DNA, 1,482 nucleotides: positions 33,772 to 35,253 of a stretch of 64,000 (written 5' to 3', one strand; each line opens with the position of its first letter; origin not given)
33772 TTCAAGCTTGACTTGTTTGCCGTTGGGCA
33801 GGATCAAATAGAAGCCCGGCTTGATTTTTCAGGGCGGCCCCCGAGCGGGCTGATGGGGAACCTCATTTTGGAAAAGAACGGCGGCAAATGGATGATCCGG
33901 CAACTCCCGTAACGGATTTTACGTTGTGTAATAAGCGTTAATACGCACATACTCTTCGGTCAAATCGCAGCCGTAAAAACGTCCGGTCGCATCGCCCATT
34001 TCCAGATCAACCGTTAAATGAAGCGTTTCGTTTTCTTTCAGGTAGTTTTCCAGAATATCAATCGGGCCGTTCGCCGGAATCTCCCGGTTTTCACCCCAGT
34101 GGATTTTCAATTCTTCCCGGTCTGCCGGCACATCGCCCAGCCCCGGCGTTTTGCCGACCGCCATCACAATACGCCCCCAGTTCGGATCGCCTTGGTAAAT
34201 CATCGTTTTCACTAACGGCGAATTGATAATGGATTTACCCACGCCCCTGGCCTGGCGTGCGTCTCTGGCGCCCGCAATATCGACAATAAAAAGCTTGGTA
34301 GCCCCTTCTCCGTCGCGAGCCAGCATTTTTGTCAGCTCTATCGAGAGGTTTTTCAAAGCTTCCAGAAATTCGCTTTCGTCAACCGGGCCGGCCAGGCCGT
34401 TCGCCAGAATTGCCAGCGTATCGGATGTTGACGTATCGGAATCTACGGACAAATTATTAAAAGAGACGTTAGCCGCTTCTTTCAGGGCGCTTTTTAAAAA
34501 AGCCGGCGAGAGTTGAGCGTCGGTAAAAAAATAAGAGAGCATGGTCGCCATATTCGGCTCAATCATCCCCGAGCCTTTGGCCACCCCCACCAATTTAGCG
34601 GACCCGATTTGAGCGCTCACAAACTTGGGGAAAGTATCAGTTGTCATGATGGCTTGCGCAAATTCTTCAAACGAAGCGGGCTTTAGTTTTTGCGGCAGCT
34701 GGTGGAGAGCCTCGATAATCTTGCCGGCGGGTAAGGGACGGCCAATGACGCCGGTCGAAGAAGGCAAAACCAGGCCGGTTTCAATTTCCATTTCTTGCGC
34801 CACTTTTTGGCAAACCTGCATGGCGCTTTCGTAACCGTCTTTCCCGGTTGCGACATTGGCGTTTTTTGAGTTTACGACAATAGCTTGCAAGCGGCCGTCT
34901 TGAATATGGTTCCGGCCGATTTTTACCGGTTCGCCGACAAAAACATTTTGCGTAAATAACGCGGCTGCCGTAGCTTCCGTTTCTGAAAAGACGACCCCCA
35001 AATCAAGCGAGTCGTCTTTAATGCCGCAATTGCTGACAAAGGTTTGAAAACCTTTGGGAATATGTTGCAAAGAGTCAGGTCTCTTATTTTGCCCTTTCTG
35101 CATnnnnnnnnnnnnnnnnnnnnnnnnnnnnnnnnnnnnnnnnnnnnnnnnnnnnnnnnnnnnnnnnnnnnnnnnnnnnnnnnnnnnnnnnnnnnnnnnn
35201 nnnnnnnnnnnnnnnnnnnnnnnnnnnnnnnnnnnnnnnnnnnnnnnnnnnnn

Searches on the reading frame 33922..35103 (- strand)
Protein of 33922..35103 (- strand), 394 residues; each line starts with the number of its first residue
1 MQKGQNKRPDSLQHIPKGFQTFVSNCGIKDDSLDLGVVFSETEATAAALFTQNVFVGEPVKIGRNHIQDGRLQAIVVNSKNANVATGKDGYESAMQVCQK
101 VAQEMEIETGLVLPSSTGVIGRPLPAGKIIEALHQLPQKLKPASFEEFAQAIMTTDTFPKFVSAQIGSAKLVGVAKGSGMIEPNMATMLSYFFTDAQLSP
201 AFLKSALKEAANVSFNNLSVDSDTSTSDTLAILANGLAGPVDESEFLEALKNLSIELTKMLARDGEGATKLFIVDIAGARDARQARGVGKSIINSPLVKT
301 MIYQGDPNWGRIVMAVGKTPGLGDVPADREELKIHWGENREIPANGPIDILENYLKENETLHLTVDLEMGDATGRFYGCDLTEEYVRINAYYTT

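Call 41: search_protein_families(library=pfam, proteins=[window:33922-35103:-], max_evalue=0.00001)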
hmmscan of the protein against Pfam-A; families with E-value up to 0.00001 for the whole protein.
window:33922-35103:- (394 aa): 1 family
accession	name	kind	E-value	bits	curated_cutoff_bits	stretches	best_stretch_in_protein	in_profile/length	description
PF01960.23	ArgJ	-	2.8e-126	421.7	32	1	24-394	5-377/377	ArgJ family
